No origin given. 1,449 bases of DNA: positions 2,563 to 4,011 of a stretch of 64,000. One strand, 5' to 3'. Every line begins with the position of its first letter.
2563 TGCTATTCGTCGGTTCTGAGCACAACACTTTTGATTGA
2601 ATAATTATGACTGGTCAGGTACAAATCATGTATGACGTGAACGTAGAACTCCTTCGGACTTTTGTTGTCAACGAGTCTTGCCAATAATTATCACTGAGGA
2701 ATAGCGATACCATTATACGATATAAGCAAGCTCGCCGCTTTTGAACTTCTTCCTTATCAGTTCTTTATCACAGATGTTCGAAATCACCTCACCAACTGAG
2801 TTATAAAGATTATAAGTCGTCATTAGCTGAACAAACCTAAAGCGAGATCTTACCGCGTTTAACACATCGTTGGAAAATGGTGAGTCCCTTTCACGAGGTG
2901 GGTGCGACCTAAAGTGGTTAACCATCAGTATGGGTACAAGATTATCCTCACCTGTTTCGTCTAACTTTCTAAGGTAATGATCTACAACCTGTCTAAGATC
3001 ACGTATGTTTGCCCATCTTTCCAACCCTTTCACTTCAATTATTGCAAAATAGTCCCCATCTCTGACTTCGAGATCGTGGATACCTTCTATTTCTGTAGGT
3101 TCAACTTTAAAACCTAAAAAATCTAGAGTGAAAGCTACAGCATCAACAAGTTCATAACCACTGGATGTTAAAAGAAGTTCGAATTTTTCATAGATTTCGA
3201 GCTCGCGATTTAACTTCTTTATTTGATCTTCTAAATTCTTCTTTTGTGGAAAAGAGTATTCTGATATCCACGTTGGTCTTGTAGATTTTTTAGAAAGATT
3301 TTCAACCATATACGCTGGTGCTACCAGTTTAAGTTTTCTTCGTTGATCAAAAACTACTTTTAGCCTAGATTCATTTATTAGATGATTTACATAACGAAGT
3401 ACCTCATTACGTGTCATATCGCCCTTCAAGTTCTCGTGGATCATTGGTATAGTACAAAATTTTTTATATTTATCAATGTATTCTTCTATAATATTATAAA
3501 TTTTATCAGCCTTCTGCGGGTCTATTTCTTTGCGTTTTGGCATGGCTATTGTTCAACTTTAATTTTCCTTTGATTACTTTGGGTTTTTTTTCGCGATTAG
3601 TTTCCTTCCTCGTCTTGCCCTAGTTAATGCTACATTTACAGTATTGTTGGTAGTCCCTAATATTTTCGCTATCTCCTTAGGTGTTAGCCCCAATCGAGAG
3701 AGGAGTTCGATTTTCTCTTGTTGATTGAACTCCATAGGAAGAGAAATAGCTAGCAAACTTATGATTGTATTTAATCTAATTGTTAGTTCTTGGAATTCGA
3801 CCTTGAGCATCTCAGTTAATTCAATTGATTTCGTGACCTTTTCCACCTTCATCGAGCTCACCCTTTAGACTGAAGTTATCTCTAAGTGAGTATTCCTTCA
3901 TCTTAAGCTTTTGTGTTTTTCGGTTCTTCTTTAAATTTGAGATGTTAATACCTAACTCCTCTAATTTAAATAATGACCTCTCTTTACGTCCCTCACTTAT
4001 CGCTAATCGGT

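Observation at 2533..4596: Abrupt ~2-kb AT-rich island between phr and the 3' end of tRNA-Glu, with no integrase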

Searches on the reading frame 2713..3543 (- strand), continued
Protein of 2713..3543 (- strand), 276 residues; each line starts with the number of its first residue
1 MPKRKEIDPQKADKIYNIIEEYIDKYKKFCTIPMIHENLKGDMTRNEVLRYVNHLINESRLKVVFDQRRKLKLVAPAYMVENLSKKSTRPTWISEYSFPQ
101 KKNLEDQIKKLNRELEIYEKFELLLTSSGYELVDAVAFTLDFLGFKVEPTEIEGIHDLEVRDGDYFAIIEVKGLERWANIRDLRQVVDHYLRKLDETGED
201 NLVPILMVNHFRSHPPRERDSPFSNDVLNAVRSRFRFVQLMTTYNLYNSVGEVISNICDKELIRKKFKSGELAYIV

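Call 74: fold_search(model_id=the predicted structure, library=viral)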
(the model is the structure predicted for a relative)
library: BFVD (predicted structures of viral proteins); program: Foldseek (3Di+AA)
matches with E <= 10: 1423; with E <= 0.001: 8
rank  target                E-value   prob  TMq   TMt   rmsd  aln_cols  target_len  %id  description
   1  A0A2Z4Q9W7            1.0e-07  1.00  0.43  0.51   8.9       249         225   15  (no name in the UniProt tables at hand)
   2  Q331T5                1.4e-04  1.00  0.37  0.47  20.1       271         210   12  (no name in the UniProt tables at hand)
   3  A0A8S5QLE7            1.7e-04  1.00  0.34  0.35  34.4       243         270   14  Restriction endonuclease [Siphoviridae sp. ctVCm11]
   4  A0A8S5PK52            4.6e-04  1.00  0.36  0.40  22.8       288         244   14  Restriction endonuclease [Siphoviridae sp. ctXBp18]
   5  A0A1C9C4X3            4.6e-04  0.92  0.25  0.15  45.8       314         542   16  Uncharacterized protein [Heterosigma akashiwo virus 01]
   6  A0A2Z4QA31            4.9e-04  1.00  0.36  0.43  19.9       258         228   14  (no name in the UniProt tables at hand)
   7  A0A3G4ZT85            5.9e-04  1.00  0.31  0.37   5.3       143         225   10  Uncharacterized protein [Edafosvirus sp.]
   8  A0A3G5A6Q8            9.0e-04  1.00  0.36  0.32   5.6       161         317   11  Uncharacterized protein [Hyperionvirus sp.]
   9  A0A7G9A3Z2            1.1e-03  0.93  0.30  0.28  13.4       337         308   14  Uncharacterized protein [Bacteriophage sp.]
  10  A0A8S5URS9            1.4e-03  1.00  0.36  0.31  17.9       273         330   14  Restriction endonuclease [Siphoviridae sp. cthae16]
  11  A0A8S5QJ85            1.6e-03  1.00  0.36  0.34   3.8       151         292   13  Restriction endonuclease [Siphoviridae sp. ctezl47]
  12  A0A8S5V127            1.8e-03  0.63  0.17  0.16  19.2       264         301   15  Endonuclease I [Siphoviridae sp. ct3r22]
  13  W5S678                1.9e-03  0.57  0.19  0.19  18.0       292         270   12  Group I intron putative endonuclease [Pithovirus sibericum]
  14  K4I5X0                2.0e-03  1.00  0.32  0.41  12.5       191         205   16  Uncharacterized protein [Salmonella phage STML-198]
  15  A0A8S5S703            2.4e-03  0.99  0.38  0.27  26.6       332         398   10  Restriction endonuclease [Siphoviridae sp. ctVDy27]
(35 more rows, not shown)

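Call 75: search_protein_families(library=phrogs, proteins=[L076:6278-7447:-, L076:5335-6123:+, L076:217-930:+, L076:8156-8671:+, L076:9337-9903:-, L076:9963-10538:-, L076:2874-3326:+, L076:2495-2881:+, L076:1444-1782:+, L076:5031-5333:+], max_evalue=0.001)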
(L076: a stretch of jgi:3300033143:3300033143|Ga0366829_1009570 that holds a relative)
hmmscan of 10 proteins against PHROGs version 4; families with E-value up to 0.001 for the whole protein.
L076:6278-7447:- (389 aa): 2 families
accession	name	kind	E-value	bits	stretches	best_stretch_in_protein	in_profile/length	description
phrog_1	-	integration and excision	1.7e-15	58.3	1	33-322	168-435/611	integrase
phrog_216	-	integration and excision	9.3e-11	42.4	1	158-319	54-221/301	integrase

L076:5335-6123:+ (262 aa): 0 families

L076:217-930:+ (237 aa): 0 families

L076:8156-8671:+ (171 aa): 0 families

L076:9337-9903:- (188 aa): 0 families

L076:9963-10538:- (191 aa): 0 families

L076:2874-3326:+ (150 aa): 0 families

L076:2495-2881:+ (128 aa): 0 families

L076:1444-1782:+ (112 aa): 0 families

L076:5031-5333:+ (100 aa): 0 families

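Call 76: search_solved_structures(query=L076:6278-7447:-, max_evalue=0.1)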
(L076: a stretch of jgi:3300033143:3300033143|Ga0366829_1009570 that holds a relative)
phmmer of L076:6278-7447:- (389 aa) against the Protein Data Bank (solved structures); distinct sequences matched with E-value up to 0.1: 2.
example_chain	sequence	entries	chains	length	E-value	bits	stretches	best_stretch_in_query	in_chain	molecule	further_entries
4a8e_A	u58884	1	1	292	0.0017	20.6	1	159-298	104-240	PROBABLE TYROSINE RECOMBINASE XERC-LIKE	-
5hxy_A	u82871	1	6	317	0.0039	19.5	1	137-238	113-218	Tyrosine recombinase XerA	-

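Call 79: search_protein_families(library=phrogs, proteins=[L074:1875-2588:-, L074:2745-3284:-, L074:3422-3820:+, L074:4764-5138:+, L074:5210-5818:-, L074:5936-6679:+, L074:6794-7489:-, L074:7537-8049:-, L077:6111-6452:+, L077:6838-7659:+], max_evalue=0.001)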
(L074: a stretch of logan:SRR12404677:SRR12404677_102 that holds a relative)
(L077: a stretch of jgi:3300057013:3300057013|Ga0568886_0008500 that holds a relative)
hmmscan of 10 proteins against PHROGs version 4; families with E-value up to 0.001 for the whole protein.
L074:1875-2588:- (237 aa): 0 families

L074:2745-3284:- (179 aa): 0 families

L074:3422-3820:+ (132 aa): 0 families

L074:4764-5138:+ (124 aa): 0 families

L074:5210-5818:- (202 aa): 0 families

L074:5936-6679:+ (247 aa): 0 families

L074:6794-7489:- (231 aa): 0 families

L074:7537-8049:- (170 aa): 0 families

L077:6111-6452:+ (113 aa): 4 families
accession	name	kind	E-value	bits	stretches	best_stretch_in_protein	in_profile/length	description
phrog_1190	-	transcription regulation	0.00017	22.4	1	10-70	96-152/167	RNA polymerase sigma factor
phrog_4538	-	unknown function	0.00051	20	1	22-82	346-403/447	-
phrog_3855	-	DNA, RNA and nucleotide metabolism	0.0008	20.8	1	32-72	66-106/115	HTH DNA binding protein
phrog_4151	-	DNA, RNA and nucleotide metabolism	0.00083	20.2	1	44-78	19-55/154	DNA binding protein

L077:6838-7659:+ (273 aa): 0 families
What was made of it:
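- Tried and rejected: PHROG scans of neighbours on L074 and L077 gave no integrase (call 79).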

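Call 82: find_encoding_contigs(protein=P0009, flank=6000, max_places=2)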
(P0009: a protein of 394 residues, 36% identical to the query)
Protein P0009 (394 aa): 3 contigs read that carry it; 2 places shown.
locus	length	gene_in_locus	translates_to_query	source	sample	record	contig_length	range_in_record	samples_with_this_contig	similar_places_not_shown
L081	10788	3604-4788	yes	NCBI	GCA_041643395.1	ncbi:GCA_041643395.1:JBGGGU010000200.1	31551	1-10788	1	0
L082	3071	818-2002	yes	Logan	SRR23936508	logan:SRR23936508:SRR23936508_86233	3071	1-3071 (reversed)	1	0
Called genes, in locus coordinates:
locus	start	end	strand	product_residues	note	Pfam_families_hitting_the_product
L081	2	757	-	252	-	?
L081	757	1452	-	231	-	PF01172:SBDS_N, PF09377:SBDS_domain_II, PF20268:SBDS_C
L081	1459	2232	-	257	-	PF10584:Proteasome_A_N, PF00227:Proteasome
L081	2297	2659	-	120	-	PF01900:RNase_P_Rpp14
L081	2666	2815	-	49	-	-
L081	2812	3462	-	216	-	PF01876:RNase_P_p30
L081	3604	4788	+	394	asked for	-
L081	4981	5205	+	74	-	PF26688:RHH_12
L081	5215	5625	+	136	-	PF01850:PIN (weak), PF10130:PIN_2, PF13470:PIN_3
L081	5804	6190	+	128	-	PF21485:IF5A-like_N, PF08207:EFP_N (faint), PF01287:eIF-5a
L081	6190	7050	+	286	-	PF00491:Arginase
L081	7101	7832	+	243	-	-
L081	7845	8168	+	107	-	PF00190:Cupin_1, PF01050:MannoseP_isomer, PF02311:AraC_binding, PF07883:Cupin_2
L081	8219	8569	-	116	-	PF10621:FpoO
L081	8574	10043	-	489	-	PF00361:Proton_antipo_M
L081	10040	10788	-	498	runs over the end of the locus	PF00361:Proton_antipo_M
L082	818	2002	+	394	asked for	-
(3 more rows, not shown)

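Call 83: find_encoding_contigs(protein=P0029, flank=6000, max_places=2)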
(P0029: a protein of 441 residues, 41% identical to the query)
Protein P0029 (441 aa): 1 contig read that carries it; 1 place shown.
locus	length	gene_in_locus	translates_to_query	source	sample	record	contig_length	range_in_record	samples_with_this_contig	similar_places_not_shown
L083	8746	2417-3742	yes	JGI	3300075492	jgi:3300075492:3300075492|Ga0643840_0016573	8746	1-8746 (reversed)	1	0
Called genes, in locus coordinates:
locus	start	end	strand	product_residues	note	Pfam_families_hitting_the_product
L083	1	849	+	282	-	?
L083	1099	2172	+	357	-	PF14072:DndB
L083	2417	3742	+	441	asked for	-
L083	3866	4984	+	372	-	-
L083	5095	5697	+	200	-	PF09568:RE_MjaI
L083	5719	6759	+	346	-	PF01555:N6_N4_Mtase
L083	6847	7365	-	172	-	-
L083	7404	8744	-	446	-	?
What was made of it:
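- Longer relatives of the nuclease domain sit in TA or R-M islets: RHH-PIN in L081, and DndB + R.MjaI + N6_N4 MTase in L083 (calls 82, 83).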

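Call 85: find_related_loci(query=window:2713-3543:-, collection=viral_contigs, flank=10000)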
Query window:2713-3543:- (276 aa) in viral_contigs; peptide patterns used: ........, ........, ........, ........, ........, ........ (x = any residue, [..] = any of these).
12 stretches matched a pattern, but none encodes a relative of the query by tblastn (E <= 1e-3).

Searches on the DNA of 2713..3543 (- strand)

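Call 77: search_rna_families(sources=[L076, L074, L077, L070, L071, L067, L068, L078], threshold=gathering)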
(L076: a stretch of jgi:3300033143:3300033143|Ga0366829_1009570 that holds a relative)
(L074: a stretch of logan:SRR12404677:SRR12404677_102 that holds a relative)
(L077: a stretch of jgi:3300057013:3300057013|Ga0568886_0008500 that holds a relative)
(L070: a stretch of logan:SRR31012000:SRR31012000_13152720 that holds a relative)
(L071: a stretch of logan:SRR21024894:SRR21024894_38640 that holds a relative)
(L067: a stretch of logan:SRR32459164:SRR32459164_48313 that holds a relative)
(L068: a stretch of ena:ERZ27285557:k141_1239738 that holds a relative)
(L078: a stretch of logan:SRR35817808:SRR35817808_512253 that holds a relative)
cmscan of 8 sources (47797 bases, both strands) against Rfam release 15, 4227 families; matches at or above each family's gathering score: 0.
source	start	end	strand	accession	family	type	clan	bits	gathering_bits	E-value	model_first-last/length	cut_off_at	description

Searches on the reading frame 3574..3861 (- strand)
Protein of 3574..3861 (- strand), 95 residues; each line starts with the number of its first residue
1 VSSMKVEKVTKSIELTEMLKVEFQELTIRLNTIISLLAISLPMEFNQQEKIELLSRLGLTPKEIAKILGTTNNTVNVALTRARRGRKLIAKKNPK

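Call 5: search_protein_families(library=pfam, proteins=[window:3574-3861:-], max_evalue=1)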
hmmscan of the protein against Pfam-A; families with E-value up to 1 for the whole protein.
window:3574-3861:- (95 aa): 13 families
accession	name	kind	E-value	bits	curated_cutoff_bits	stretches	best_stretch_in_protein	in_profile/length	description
PF08281.18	Sigma70_r4_2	-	6.1e-08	32.6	25.7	1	47-84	15-52/54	Sigma-70, region 4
PF13384.12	HTH_23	-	0.00039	20.6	24.6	1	51-83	11-42/50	Homeodomain-like domain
PF13545.12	HTH_Crp_2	-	0.0011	19.3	27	1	55-84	19-48/70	Crp-like helix-turn-helix domain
PF00196.25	GerE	-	0.012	15.6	23.5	1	58-83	17-42/57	Bacterial regulatory proteins, luxR family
PF07638.17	Sigma70_ECF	-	0.013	15.8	21.1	1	26-83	122-176/185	ECF sigma factor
PF21476.4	PF0610-like_N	-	0.022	15.5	33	1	51-75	7-31/50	PF0610-like, N-terminal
PF12728.13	HTH_17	-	0.038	14.7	27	1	59-84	2-26/51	Helix-turn-helix domain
PF12840.13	HTH_20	-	0.044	14.2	27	1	54-75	13-35/51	Helix-turn-helix domain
PF20432.4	Xre-like-HTH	-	0.053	14.3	25.8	1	52-75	17-40/63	Antitoxin Xre-like helix-turn-helix domain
PF04545.22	Sigma70_r4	-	0.06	13.3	24.1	1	58-84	20-46/50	Sigma-70, region 4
PF13412.12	HTH_24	-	0.061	13.4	21.9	1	58-81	17-40/48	Winged helix-turn-helix DNA-binding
PF13551.12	HTH_29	-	0.063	13.8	28.1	1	51-86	4-40/64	Winged helix-turn helix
PF12802.13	MarR_2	-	0.12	13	27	1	54-82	14-44/61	MarR family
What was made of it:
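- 3574..3861 (-): ORF-C, 92-95 aa (start at ATG 3852 or GTG 3861). It is a small regulator with a sigma-70 region-4 / Tfx-like HTH. Pfam Sigma70_r4_2 at 6.1e-08, above the gathering score (call 5).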

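Call 20: search_protein_families(library=phrogs, proteins=[window:3574-3861:-], max_evalue=1)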
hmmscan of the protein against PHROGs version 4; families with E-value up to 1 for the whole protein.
window:3574-3861:- (95 aa): 24 families
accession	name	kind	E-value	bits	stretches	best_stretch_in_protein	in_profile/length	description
phrog_664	-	DNA, RNA and nucleotide metabolism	1.7e-05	25.8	1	43-87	37-81/210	DNA binding protein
phrog_3855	-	DNA, RNA and nucleotide metabolism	0.0011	20.3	1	46-84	67-105/115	HTH DNA binding protein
phrog_27555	-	transcription regulation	0.0013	19.4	1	35-83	124-171/203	transcriptional regulator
phrog_7950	-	transcription regulation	0.0042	18.1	1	55-75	17-37/68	transcriptional repressor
phrog_11420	-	DNA, RNA and nucleotide metabolism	0.0091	17.1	1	45-85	9-49/82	DNA binding protein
phrog_3282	-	transcription regulation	0.011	16.6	1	57-83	61-87/158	sigma factor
phrog_1740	-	transcription regulation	0.011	15.3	1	51-84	177-210/567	RNA polymerase sigma factor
phrog_14076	-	transcription regulation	0.013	17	1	55-90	23-57/86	transcriptional regulator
phrog_3512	-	transcription regulation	0.035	15.3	1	45-83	68-106/130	sigma factor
phrog_1373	-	transcription regulation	0.057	14.4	1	8-76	57-94/166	transcriptional regulator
phrog_8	-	transcription regulation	0.058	13.8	1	41-76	71-107/346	transcriptional regulator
phrog_2538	-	head and packaging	0.095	13.8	1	46-76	6-36/129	terminase small subunit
phrog_4779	-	transcription regulation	0.1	14.2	1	52-87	9-44/98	transcriptional regulator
phrog_16568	-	moron, auxiliary metabolic gene and host takeover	0.11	13.6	1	58-84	19-45/129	Ren-like exclusion protein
phrog_4646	-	integration and excision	0.11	12.7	1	44-84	8-48/344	transposase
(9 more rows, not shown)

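Call 21: search_protein_families(library=ncbifam, proteins=[window:3574-3861:-], max_evalue=1)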
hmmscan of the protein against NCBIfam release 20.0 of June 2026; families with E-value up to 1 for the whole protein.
window:3574-3861:- (95 aa): 23 families
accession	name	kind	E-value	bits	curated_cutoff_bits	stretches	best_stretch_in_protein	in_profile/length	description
TIGR02937.1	sigma70-ECF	superfamily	3.5e-05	23.5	42.9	1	21-84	102-159/165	sigma-70 family RNA polymerase sigma factor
NF058625.1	sigma_PG0214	equivalog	4.7e-05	23.1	130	1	46-84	117-155/170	GFO_1088 family ECF-type sigma factor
NF006089.0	PRK08241.1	subfamily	0.0013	17.9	240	1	56-84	170-198/343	RNA polymerase subunit sigma-70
TIGR02952.1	Sig70_famx2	equivalog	0.0029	17.5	206.45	1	14-82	92-162/170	ECF subfamily RNA polymerase sigma factor, BldN family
TIGR02950.1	SigM_subfam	subfamily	0.0034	17.2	147.95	1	42-85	110-153/159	RNA polymerase sigma factor, SigM family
NF009170.0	PRK12517.1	subfamily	0.0037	16.7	197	1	40-87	128-173/188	RNA polymerase sigma factor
TIGR02985.1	Sig70_bacteroi1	subfamily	0.0041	17.4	126.4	1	30-83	104-155/162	RNA polymerase sigma-70 factor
NF003056.0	PRK03975.1-4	equivalog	0.0041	17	115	1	46-82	9-45/145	putative transcriptional regulator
TIGR02959.1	SigZ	equivalog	0.0043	16.9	168.65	1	30-88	90-143/170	RNA polymerase sigma factor SigZ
NF006930.0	PRK09415.1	subfamily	0.0048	16.8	198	1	23-87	108-172/179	RNA polymerase factor sigma C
TIGR00721.1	tfx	subfamily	0.0053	16.7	60.25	1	46-82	9-45/137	Tfx family DNA-binding protein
TIGR02960.1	SigX5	hypoth_equivalog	0.011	15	264.75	1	47-84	147-184/322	RNA polymerase sigma-70 factor, TIGR02960 family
NF033545.0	transpos_IS630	equivalog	0.018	14.5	100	1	49-92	3-48/299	IS630 family transposase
NF007226.0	PRK09644.1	equivalog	0.019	15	199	1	17-93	83-160/166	RNA polymerase sigma factor SigM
NF053597.1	EnfR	exception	0.025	14.7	260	1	46-82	6-42/142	transcriptional factor EnfR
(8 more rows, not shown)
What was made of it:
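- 3574..3861 (-): Weak NCBIfam hits to sigma70-ECF and Tfx (call 21).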

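Call 22: search_protein_families(library=padloc, proteins=[window:3574-3861:-], max_evalue=1)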
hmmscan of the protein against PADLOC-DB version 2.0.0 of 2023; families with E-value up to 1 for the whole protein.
window:3574-3861:- (95 aa): 1 family
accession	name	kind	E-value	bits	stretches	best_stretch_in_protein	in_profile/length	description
PDLC01851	CARF3--CARF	-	0.0081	13.6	1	47-83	214-249/279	-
